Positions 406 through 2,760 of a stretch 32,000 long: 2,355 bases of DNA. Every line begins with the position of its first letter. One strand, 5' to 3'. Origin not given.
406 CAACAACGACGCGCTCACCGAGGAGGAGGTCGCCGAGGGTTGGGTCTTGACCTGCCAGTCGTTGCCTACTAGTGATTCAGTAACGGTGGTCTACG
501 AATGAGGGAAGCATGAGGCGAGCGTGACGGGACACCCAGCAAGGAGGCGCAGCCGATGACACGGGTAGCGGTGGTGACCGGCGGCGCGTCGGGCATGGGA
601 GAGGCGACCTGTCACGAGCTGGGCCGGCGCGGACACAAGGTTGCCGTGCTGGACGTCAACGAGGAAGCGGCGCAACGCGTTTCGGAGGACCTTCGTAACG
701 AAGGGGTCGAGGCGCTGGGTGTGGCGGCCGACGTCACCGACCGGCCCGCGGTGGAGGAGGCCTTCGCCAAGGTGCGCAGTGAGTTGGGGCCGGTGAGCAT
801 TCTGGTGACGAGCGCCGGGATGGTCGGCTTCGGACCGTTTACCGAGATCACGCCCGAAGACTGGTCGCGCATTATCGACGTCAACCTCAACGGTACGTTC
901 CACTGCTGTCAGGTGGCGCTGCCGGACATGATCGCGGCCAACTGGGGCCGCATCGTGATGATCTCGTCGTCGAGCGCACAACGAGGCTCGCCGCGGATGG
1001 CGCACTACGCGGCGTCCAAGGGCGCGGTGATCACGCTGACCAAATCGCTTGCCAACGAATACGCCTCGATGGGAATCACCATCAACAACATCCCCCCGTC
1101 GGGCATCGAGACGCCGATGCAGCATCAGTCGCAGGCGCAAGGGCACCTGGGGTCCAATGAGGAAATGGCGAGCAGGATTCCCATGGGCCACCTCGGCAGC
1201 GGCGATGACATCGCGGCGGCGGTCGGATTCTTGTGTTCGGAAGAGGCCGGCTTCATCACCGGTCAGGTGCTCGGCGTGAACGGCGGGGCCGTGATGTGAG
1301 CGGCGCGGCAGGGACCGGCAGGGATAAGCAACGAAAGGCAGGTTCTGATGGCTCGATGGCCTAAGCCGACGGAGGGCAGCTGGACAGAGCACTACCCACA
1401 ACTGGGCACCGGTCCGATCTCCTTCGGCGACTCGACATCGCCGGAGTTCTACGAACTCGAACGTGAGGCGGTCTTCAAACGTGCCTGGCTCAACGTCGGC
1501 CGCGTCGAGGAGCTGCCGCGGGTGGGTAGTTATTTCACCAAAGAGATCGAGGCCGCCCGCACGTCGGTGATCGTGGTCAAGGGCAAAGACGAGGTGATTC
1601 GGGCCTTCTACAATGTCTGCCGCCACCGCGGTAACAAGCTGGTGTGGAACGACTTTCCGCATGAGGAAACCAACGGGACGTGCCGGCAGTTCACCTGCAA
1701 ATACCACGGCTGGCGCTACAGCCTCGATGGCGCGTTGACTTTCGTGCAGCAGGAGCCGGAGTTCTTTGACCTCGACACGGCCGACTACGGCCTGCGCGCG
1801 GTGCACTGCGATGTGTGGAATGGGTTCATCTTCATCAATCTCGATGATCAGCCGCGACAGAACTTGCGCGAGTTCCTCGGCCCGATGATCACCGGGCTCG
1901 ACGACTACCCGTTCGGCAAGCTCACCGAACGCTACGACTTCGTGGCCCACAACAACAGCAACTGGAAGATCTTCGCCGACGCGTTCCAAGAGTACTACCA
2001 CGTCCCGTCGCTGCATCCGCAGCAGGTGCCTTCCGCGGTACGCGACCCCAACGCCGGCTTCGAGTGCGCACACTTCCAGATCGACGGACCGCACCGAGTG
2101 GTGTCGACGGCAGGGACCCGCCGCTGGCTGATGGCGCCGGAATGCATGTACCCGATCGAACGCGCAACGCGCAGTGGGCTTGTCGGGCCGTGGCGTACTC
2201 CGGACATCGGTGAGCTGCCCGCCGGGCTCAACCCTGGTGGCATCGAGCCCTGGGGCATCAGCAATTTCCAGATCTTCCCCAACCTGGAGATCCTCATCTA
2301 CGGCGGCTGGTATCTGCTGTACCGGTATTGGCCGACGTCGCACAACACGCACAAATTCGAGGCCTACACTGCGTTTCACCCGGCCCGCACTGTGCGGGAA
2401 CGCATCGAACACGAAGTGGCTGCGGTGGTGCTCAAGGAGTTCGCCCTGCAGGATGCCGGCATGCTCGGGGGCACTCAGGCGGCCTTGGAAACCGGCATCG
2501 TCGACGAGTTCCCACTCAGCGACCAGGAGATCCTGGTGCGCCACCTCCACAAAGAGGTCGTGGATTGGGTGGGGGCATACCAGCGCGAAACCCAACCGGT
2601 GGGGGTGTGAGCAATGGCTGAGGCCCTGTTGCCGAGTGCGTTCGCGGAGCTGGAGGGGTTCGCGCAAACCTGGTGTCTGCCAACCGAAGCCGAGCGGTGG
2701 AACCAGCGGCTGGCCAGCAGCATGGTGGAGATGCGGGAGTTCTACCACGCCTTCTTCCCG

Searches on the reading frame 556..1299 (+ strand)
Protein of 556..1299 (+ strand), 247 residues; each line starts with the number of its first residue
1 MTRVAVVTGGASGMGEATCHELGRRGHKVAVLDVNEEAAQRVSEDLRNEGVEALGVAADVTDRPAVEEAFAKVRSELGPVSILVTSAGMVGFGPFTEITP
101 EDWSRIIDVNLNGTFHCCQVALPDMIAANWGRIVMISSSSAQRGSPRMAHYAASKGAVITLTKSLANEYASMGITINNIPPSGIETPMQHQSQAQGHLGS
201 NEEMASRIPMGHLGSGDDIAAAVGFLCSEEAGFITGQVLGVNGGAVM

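Call 12: search_protein_families(library=pfam, proteins=[window:556-1299:+], max_evalue=0.001)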
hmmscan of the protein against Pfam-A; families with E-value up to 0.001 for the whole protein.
window:556-1299:+ (247 aa): 7 families
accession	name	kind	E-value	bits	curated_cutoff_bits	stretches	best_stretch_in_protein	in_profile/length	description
PF00106.31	adh_short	-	1.5e-61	207.8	26.6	1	3-194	1-192/195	short chain dehydrogenase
PF13561.12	adh_short_C2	-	2.5e-61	207.7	27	1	11-244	3-234/236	Enoyl-(Acyl carrier protein) reductase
PF08659.16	KR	-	8.5e-19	68.6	22.6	1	6-161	4-159/180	KR domain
PF01370.27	Epimerase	-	6.3e-09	36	20.9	1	6-177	2-168/240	NAD dependent epimerase/dehydratase family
PF08643.16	DUF1776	-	0.0001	22.3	25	1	18-178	20-193/294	Fungal family of unknown function (DUF1776)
PF01073.25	3Beta_HSD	-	0.0002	20.9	22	1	6-118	1-100/280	3-beta hydroxysteroid dehydrogenase/isomerase family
PF02719.21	Polysacc_synt_2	-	0.00032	20.4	20.2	1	6-143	2-133/293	Polysaccharide biosynthesis protein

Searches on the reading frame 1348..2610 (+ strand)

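Call 12: search_protein_families(library=pfam, proteins=[window:1348-2610:+], max_evalue=0.001)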
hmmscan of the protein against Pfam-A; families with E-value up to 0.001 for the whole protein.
window:1348-2610:+ (420 aa): 2 families
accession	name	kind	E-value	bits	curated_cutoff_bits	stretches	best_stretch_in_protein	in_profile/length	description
PF00848.25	Ring_hydroxyl_A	-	3.6e-50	171.2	24.9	1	190-409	2-207/208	Ring hydroxylating alpha subunit (catalytic domain)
PF00355.32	Rieske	-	2.3e-13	50.3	20.3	1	47-135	2-80/88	Rieske [2Fe-2S] domain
